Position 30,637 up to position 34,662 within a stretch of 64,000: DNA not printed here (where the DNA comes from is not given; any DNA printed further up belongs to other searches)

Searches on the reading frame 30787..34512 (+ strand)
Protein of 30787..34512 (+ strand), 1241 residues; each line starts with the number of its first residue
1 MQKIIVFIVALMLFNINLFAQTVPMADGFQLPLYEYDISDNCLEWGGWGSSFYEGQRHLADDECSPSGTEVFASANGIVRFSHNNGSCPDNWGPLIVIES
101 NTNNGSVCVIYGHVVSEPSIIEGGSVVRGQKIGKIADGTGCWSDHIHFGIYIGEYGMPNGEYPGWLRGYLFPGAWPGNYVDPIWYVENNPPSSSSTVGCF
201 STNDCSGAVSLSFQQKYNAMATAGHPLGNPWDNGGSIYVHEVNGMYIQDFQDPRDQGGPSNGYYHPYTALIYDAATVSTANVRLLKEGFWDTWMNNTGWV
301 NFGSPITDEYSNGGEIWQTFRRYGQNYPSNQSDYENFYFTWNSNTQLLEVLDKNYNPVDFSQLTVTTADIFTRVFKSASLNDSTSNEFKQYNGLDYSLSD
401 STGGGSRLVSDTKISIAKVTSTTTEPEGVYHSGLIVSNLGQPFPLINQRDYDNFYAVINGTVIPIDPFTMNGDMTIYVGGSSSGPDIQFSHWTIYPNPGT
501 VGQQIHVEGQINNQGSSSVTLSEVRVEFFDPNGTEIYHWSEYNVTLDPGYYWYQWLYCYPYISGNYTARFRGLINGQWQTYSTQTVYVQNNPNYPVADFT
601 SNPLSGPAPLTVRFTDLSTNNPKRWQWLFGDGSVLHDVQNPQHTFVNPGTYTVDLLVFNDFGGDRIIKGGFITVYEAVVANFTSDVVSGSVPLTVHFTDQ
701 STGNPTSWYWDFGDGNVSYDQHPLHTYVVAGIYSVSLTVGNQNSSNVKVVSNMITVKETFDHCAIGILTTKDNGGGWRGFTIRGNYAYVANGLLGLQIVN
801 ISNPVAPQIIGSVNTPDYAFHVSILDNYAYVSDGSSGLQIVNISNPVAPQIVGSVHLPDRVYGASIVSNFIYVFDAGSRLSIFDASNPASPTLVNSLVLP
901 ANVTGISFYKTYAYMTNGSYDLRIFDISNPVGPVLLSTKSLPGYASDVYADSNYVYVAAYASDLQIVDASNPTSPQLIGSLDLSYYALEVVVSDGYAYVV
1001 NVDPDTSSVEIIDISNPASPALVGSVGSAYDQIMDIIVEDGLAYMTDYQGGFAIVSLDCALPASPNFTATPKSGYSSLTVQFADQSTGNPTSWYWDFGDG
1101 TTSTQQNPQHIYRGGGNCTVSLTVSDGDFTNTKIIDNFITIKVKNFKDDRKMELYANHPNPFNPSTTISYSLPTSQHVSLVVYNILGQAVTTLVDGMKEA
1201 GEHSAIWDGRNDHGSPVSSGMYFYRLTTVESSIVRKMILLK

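Call 83: search_protein_families(library=pfam, proteins=[window:30787-34512:+], max_evalue=0.001)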
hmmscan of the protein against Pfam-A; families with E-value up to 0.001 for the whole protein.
window:30787-34512:+ (1241 aa): 9 families
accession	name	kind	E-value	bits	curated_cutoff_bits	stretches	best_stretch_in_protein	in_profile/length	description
PF08309.17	LVIVD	-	5.7e-43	144.4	20.2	5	942-981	1-40/42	LVIVD repeat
PF18911.6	PKD_4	-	1.2e-42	144.3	27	3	1077-1132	21-76/85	PKD domain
PF00801.26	PKD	-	2.9e-30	104.5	23.5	3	1068-1127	5-68/80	PKD domain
PF01551.29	Peptidase_M23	-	1.9e-09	38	28.7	1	65-152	10-89/96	Peptidase family M23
PF13860.13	FlgD_ig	-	5.1e-09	36.4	27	1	1170-1228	16-75/79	FlgD Ig-like domain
PF18962.6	Por_Secre_tail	-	5.3e-07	30.3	27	1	1159-1238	3-74/75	Secretion system C-terminal sorting domain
PF01835.25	MG2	-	1.4e-05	25.8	32.8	0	501-570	13-80/96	MG2 domain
PF13585.12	CHU_C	-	8.8e-05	23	27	0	1174-1228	25-72/86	CHU_C Type IX secretion signal domain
PF09826.15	Beta_propel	-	0.00078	18.8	22.4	0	956-1002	89-130/495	Beta propeller domain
